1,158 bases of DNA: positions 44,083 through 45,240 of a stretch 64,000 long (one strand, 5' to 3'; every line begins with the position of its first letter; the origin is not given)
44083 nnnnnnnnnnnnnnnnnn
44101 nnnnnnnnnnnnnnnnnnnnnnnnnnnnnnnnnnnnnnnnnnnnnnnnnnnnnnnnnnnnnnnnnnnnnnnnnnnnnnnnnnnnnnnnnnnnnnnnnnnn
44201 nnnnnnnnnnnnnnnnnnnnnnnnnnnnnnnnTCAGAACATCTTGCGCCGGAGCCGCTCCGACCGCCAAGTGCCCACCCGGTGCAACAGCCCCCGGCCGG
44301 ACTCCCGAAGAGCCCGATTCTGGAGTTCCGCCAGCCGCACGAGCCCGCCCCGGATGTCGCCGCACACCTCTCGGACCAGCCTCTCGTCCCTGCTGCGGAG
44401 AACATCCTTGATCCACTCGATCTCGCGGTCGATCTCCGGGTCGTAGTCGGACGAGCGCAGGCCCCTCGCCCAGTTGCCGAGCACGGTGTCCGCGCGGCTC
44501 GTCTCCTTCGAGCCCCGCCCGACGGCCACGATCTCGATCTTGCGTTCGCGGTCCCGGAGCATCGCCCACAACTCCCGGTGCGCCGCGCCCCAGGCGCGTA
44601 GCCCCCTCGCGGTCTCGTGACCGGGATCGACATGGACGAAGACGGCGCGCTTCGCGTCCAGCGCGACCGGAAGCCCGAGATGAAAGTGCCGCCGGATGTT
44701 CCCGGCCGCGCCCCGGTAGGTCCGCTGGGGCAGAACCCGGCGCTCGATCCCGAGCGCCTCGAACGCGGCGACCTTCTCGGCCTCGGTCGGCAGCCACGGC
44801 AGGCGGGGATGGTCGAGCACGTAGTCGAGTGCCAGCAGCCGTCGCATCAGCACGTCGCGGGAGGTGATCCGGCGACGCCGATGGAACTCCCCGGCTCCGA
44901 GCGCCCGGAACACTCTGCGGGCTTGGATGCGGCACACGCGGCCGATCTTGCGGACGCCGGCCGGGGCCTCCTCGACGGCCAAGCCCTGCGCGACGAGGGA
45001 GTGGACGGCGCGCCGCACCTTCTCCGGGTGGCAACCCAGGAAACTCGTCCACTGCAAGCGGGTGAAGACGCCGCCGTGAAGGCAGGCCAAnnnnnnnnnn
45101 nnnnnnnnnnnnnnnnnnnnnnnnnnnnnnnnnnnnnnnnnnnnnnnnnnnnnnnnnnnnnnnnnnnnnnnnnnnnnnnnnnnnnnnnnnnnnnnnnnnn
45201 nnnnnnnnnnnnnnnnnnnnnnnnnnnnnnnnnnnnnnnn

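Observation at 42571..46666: Second module with a different OMP cargo between the same inverted R-copies, next to a paralogous integrase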

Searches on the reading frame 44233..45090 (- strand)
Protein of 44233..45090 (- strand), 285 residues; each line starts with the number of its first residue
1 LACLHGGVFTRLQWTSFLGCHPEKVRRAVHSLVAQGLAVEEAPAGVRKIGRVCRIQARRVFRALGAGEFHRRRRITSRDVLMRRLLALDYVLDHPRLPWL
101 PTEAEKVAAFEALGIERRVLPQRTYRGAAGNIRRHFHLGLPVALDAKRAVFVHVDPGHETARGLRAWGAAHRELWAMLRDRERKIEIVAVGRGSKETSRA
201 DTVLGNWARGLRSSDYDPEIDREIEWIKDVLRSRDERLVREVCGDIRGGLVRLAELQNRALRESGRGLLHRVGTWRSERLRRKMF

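Call 10: search_protein_families(library=pfam, proteins=[window:44233-45090:-], max_evalue=0.01)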
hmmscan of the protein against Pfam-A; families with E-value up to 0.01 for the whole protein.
window:44233-45090:- (285 aa): 0 families

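Call 37: search_protein_families(library=pfam, proteins=[window:44233-45090:-], max_evalue=5)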
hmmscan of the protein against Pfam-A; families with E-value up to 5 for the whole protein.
window:44233-45090:- (285 aa): 0 families

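Call 38: search_protein_families(library=ncbifam, proteins=[window:44233-45090:-], max_evalue=1)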
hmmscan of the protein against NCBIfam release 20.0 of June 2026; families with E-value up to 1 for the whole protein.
window:44233-45090:- (285 aa): 0 families

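Call 39: search_protein_families(library=phrogs, proteins=[window:44233-45090:-], max_evalue=1)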
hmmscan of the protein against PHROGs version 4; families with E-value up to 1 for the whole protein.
window:44233-45090:- (285 aa): 1 family
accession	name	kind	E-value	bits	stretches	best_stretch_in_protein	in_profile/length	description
phrog_6689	-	unknown function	0.29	12.1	1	220-238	25-43/67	-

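Call 40: find_homologous_proteins(query=window:44233-45090:-)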
Query window:44233-45090:- (285 aa): 899 proteins with E <= 0.001 among 6871 candidates; the best 120 are listed.
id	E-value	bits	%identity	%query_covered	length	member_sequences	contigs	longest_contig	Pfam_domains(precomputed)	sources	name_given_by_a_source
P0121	7.7e-178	608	95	100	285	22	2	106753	-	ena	-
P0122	8.2e-174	595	94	100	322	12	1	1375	-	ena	-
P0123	1.1e-172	591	94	100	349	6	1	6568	-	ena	-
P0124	2.2e-162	557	89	100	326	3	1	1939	-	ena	-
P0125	4.5e-162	556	88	100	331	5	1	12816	-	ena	-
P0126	2.6e-152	524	84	100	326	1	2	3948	-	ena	-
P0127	3.3e-150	518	82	100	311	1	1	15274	-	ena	-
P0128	1.3e-149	516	81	100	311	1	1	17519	-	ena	-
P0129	3.0e-149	514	83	100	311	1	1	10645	-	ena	-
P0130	8.6e-148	510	90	92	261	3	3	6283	-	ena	-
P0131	4.7e-146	504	81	100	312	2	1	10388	-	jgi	-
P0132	2.7e-145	501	80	100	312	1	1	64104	-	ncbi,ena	-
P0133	4.4e-145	501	80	100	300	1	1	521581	-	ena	-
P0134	1.2e-144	499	81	100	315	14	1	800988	-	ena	-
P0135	1.8e-143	495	81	100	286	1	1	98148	-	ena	-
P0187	2.4e-106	374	64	98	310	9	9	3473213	-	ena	-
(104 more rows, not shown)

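Call 43: search_solved_structures(query=A6, max_evalue=10)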
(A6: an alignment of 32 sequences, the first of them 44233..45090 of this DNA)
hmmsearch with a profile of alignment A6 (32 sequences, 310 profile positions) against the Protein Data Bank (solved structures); distinct sequences matched with E-value up to 10: 4.
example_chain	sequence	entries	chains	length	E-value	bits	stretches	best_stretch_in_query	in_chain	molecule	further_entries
8qma_E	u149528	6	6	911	0.38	13.3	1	138-208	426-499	PAP1 | PAP1, pTAC3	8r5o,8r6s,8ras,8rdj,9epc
5x1e_B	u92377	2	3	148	1.3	11.5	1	229-299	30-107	IcmW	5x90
5x90_F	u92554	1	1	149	1.3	11.5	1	229-299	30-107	IcmW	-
5xnb_C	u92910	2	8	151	1.3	11.5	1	229-299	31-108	IcmW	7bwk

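Call 47: predict_structure(alignment_id=A6)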
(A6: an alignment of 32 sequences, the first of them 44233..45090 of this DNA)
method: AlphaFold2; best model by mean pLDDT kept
length: 285 residues; sequences in the alignment: 32
mean_pLDDT: 70.8   pTM: 0.55
mean pLDDT of the five models: 70.8, 67.9, 55.9, 54.7, 49.8
residues with pLDDT >= 90: 11; 70-90: 150; 50-70: 95; < 50: 29
segments of 3 or more residues with pLDDT < 50: 1-7, 64-76, 213-215, 264-266
pLDDT, mean of each block of 10 residues (from residue 1): 44 57 68 69 58 59 47 52 73 73 76 85 61 60 81 75 83 84 85 84 79 56 88 89 89 79 56 81 59
secondary structure, 60 per line:
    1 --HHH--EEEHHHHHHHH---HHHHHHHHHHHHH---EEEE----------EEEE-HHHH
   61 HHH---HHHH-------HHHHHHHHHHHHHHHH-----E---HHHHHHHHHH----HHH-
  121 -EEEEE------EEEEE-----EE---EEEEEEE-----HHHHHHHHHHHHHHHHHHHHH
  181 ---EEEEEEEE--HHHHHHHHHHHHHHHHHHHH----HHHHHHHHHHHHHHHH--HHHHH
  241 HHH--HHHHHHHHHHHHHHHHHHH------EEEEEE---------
elements in order: E8-10 H11-18 H22-34 E38-41 E52-55 H57-63 H67-70 H78-93 H103-112 E122-126 E133-137 E148-154 H160-180 E184-191 H194-213 H218-233 H236-243 H246-264 E271-276

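Call 51: fold_search(model_id=the predicted structure, library=pdb)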
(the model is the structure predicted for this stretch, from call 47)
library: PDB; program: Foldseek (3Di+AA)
matches with E <= 10: 788; with E <= 0.001: 0
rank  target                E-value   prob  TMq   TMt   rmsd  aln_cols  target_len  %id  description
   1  3vod_B                6.6e-02  0.96  0.19  0.38  10.7       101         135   12  Crystal Structure of mutant MarR C80S from E.coli (released 2013-03-06)
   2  5y6i_A                6.6e-02  0.41  0.17  0.20  15.6       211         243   16  Crystal structure of Pseudomonas aeruginosa HmgR (released 2018-08-15)
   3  3voe_B                7.9e-02  0.96  0.19  0.38  10.7       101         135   12  Crystal Structure of wild type MarR (apo form) from E.coli (released 2013-03-06)
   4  8g5s_A                7.9e-02  0.57  0.25  0.21  12.2       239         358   13  Crystal structure of apo TnmJ (released 2023-10-18)
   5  3f3x                  8.4e-02  0.96  0.17  0.32   8.7        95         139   17  Crystal structure of the transcriptional regulator BldR from Sulfolobus Solfataricus (released 2009-05-05)
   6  3f22_B                8.9e-02  1.00  0.15  0.64   2.1        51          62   22  Crystal structure of Zalpha in complex with d(CGTACG) (released 2008-12-30)
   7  2nyx_B                1.0e-01  0.97  0.20  0.37  10.6       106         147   19  Crystal structure of RV1404 from Mycobacterium tuberculosis (released 2006-12-05)
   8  8ylg_A                1.1e-01  0.97  0.19  0.32   9.3        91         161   16  Crystal structure of Burkholderia thailandensis MftR in complex with operator DNA (released 2024-11-13)
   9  2yr2_A                1.1e-01  0.96  0.20  0.37   9.7       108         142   14  Crystal Structure of the Hypothetical regulator from Sulfolobus tokodaii (released 2007-10-02)
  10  3gfm                  1.1e-01  0.94  0.19  0.36  10.5       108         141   14  Crystal structure of the ST1710 mutant (K91A) protein (released 2009-08-25)
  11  5trd_A                1.3e-01  0.96  0.18  0.22   5.6        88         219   17  Structure of RbkR (Riboflavin Kinase) from Thermoplasma acidophilum determined in complex with CTP and its cognate DNA (released 2016-11-23)
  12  3gfj                  1.3e-01  0.93  0.19  0.36  10.5       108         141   13  Crystal structure of the ST1710 mutant (R89A) protein (released 2009-08-25)
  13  3vod_A                1.3e-01  0.92  0.18  0.36   9.6       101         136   12  Crystal Structure of mutant MarR C80S from E.coli (released 2013-03-06)
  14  8ylg_B                1.3e-01  0.96  0.19  0.32   9.2        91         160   16  Crystal structure of Burkholderia thailandensis MftR in complex with operator DNA (released 2024-11-13)
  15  5trd_B                1.5e-01  0.94  0.18  0.23   5.6        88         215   17  Structure of RbkR (Riboflavin Kinase) from Thermoplasma acidophilum determined in complex with CTP and its cognate DNA (released 2016-11-23)
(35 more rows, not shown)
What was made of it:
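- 44233..45090 (-): ORF285, an uncharacterised winged-helix protein. Its stop codon lies 25 nt from the 5' end of the right X element. Model and Foldseek (calls 47, 51).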

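Call 56: search_protein_representatives(alignment_id=A6)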
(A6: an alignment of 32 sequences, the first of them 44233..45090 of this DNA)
Query: 32 sequences, 310 profile positions. Proteins with E-value up to 0.001 (for the whole library): 2185; up to 1e-10: 1258; up to 1e-30: 298. The best 150 are listed.
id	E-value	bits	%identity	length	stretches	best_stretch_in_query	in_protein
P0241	7.3e-136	468.9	-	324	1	2-309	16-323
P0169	1.7e-130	451.3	-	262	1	52-309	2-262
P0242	8.9e-103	360.3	-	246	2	3-153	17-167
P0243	1.1e-98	346.9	-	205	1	107-309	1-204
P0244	7.1e-98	344.2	-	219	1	34-208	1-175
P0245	1.5e-96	339.8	-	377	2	1-286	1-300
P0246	9.2e-96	337.2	-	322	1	1-306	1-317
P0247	8.6e-93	327.5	-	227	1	1-212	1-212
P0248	4.9e-90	318.4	-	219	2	147-306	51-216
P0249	6.4e-90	318.0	-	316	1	55-261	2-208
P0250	1.2e-89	317.2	-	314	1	1-305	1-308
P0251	2.1e-86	306.5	-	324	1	2-292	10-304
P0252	3.0e-86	306.0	-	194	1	44-233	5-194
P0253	9.0e-86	304.4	-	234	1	78-306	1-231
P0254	1.1e-85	304.1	-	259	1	2-182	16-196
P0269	1.0e-76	274.6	-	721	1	9-305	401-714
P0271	1.3e-74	267.8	-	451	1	2-305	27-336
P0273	1.9e-73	263.9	-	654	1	10-304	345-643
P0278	1.4e-70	254.5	-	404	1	4-304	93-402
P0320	4.1e-60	220.1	-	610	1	48-236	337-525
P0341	1.4e-54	202.0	-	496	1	4-225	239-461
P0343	3.0e-53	197.6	-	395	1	83-198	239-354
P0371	4.9e-49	183.7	-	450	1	120-239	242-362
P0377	1.8e-47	178.6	-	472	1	168-309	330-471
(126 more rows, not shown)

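Call 57: search_protein_families(library=pfam, proteins=[P0269, P0273, P0320, P0341, P0371, P0377, P0271, P0343, P0278, P0245], max_evalue=0.01)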
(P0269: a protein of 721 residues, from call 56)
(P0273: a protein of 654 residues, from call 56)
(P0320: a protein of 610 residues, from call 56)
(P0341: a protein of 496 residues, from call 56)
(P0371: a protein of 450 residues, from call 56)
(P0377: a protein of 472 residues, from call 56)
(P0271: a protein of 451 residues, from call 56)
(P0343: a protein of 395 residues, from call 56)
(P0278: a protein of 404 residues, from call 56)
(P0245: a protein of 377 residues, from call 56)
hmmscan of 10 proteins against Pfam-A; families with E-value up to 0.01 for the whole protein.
P0269 (721 aa): 2 families
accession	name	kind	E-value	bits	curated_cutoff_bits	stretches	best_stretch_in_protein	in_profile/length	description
PF18818.7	MPTase-PolyVal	-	1e-35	123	27.5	1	171-298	3-125/126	Zincin-like metallopeptidase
PF08401.16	ArdcN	-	2.2e-23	83.2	22.6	1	18-110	2-96/123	N-terminal domain of anti-restriction factor ArdC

P0273 (654 aa): 3 families
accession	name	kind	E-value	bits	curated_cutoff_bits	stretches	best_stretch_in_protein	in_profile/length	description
PF18818.7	MPTase-PolyVal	-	6.2e-29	101.1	27.5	1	153-282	2-125/126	Zincin-like metallopeptidase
PF08401.16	ArdcN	-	2.4e-11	44.3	22.6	1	15-100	3-89/123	N-terminal domain of anti-restriction factor ArdC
PF20054.4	Tc-38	-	0.0054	16.9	23.2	0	66-102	17-53/70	Trypanosoma Tc-38 (p38) protein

P0320 (610 aa): 1 family
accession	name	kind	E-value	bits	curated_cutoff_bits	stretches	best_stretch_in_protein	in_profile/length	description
PF18818.7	MPTase-PolyVal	-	2.8e-30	105.4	27.5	1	92-219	4-125/126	Zincin-like metallopeptidase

P0341 (496 aa): 0 families

P0371 (450 aa): 0 families

P0377 (472 aa): 0 families

P0271 (451 aa): 0 families

P0343 (395 aa): 0 families

P0278 (404 aa): 0 families

P0245 (377 aa): 0 families
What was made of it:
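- ArdC-ORF285 fusions (call 57).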

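Call 78: find_encoding_contigs(protein=P0187, flank=7000, max_places=6)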
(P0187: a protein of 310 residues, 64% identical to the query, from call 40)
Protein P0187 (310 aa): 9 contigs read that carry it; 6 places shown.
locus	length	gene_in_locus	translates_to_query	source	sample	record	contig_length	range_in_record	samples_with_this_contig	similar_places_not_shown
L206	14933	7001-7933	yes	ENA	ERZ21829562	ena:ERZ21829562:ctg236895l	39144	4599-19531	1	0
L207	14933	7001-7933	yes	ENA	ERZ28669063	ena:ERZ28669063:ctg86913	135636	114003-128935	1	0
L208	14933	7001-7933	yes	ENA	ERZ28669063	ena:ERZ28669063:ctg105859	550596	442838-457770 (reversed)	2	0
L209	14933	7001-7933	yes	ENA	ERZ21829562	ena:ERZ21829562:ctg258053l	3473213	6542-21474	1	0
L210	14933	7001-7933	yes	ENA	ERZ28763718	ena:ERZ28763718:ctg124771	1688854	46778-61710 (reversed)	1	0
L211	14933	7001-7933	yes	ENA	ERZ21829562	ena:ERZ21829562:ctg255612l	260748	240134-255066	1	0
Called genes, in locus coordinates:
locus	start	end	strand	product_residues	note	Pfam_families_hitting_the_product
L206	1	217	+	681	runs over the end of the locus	PF12696:TraG-D_C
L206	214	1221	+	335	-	PF00437:T2SSE, PF27713:UCP018868, PF13555:AAA_29 (weak), PF13401:AAA_22 (faint)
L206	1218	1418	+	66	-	-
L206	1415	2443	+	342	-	PF08401:ArdcN, PF18818:MPTase-PolyVal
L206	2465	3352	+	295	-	-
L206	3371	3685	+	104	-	-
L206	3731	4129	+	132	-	-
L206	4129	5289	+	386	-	PF00589:Phage_integrase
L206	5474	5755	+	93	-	PF01527:HTH_Tnp_1, PF13384:HTH_23 (weak)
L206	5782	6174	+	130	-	PF13276:HTH_21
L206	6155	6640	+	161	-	PF00665:rve, PF13683:rve_3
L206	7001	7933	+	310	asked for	-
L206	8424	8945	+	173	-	PF12867:DinB_2, PF05163:DinB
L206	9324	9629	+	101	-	-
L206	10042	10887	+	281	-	-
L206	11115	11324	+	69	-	-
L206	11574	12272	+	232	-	-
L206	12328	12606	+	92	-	-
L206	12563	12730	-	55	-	-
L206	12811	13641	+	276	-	PF26468:GIY_YIG_3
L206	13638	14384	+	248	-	PF03883:H2O2_YaaD (weak)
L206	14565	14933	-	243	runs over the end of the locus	PF13276:HTH_21, PF00665:rve, PF13683:rve_3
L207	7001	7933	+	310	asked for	-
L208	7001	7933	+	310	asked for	-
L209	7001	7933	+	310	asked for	-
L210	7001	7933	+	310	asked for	-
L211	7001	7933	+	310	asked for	-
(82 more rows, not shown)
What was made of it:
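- TraG-VirB11-ArdC-...-integrase in L206 (call 78).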

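Call 92: search_protein_families(library=padloc, proteins=[window:44233-45090:-], max_evalue=0.01)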
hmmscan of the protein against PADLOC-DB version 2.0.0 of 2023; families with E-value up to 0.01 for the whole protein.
window:44233-45090:- (285 aa): 0 families
